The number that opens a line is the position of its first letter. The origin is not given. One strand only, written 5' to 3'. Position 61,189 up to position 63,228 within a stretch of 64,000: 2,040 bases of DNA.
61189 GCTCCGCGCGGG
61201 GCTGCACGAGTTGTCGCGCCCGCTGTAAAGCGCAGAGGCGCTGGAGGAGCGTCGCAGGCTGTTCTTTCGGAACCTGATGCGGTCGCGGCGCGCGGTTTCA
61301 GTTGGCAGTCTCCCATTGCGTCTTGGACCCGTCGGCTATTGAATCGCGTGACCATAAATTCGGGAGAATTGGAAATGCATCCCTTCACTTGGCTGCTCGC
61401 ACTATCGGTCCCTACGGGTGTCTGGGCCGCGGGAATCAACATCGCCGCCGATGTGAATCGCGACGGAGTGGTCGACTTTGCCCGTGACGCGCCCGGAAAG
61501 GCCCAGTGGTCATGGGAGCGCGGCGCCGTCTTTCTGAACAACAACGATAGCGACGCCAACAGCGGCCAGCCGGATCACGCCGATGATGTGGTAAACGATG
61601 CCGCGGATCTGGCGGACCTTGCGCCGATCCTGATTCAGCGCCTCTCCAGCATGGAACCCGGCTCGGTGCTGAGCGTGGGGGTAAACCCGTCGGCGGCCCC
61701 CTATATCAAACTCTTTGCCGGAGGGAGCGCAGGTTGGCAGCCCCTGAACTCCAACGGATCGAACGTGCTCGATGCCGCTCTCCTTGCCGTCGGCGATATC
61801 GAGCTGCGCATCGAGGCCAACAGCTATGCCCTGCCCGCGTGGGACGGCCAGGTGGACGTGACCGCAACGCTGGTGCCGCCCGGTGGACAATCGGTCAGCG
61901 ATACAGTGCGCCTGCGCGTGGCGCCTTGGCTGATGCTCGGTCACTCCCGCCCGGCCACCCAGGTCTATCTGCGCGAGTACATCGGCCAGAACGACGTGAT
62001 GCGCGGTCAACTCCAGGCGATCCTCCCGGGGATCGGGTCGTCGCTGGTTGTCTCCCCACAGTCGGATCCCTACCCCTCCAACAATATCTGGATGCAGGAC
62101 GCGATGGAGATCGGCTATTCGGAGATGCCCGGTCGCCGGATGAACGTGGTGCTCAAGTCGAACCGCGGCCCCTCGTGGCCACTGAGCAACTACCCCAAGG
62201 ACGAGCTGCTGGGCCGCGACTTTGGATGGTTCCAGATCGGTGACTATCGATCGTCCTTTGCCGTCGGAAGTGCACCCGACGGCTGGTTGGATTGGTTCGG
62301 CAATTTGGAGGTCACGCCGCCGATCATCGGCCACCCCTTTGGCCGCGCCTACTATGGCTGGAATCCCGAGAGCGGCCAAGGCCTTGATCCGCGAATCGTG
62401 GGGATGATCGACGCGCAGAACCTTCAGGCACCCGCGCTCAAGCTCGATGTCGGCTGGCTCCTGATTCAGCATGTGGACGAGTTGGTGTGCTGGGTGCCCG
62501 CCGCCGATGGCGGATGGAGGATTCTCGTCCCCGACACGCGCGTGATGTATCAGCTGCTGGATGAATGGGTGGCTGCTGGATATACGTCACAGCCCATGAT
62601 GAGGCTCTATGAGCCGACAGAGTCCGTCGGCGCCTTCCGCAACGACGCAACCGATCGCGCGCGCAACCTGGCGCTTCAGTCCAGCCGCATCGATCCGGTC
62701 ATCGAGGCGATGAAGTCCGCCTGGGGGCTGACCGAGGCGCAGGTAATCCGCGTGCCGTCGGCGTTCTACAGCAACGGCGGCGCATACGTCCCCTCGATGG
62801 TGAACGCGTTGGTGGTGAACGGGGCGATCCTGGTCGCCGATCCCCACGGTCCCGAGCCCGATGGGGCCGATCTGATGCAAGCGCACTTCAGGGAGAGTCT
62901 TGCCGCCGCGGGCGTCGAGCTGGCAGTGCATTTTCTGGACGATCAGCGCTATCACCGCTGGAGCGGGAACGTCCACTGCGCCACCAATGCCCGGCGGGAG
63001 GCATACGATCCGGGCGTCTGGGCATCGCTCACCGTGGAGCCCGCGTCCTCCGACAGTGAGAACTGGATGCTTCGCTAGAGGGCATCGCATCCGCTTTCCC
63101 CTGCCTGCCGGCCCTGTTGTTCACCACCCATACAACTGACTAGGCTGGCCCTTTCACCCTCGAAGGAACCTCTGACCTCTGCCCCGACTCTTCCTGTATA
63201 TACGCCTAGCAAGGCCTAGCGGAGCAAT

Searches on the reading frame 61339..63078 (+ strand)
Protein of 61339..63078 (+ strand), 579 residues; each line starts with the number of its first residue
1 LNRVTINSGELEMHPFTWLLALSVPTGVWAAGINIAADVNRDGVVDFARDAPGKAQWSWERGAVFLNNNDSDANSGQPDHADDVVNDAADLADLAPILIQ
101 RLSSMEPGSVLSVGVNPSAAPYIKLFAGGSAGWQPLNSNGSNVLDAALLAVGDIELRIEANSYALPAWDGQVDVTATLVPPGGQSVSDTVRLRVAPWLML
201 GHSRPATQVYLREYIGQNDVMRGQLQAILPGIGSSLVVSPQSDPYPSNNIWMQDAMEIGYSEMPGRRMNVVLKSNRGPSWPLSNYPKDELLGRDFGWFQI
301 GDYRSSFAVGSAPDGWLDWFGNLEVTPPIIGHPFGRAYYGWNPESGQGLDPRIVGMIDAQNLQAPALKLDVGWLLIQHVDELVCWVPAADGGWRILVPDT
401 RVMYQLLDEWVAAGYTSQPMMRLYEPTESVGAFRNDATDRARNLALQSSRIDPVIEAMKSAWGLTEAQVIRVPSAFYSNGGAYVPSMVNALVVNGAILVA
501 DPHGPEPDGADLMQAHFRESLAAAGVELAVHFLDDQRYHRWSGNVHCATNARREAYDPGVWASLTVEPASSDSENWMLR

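Call 10: search_protein_families(library=pfam, proteins=[window:61339-63078:+], max_evalue=0.001)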
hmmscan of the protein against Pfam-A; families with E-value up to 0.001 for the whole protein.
window:61339-63078:+ (579 aa): 2 families
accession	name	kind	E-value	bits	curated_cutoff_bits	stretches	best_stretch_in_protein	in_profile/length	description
PF03068.20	PAD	-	3.8e-61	207.7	25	1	185-561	2-394/395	Protein-arginine deiminase (PAD)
PF08527.15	PAD_M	-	1.9e-07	31.3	24.8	1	33-101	3-73/159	Protein-arginine deiminase (PAD) middle domain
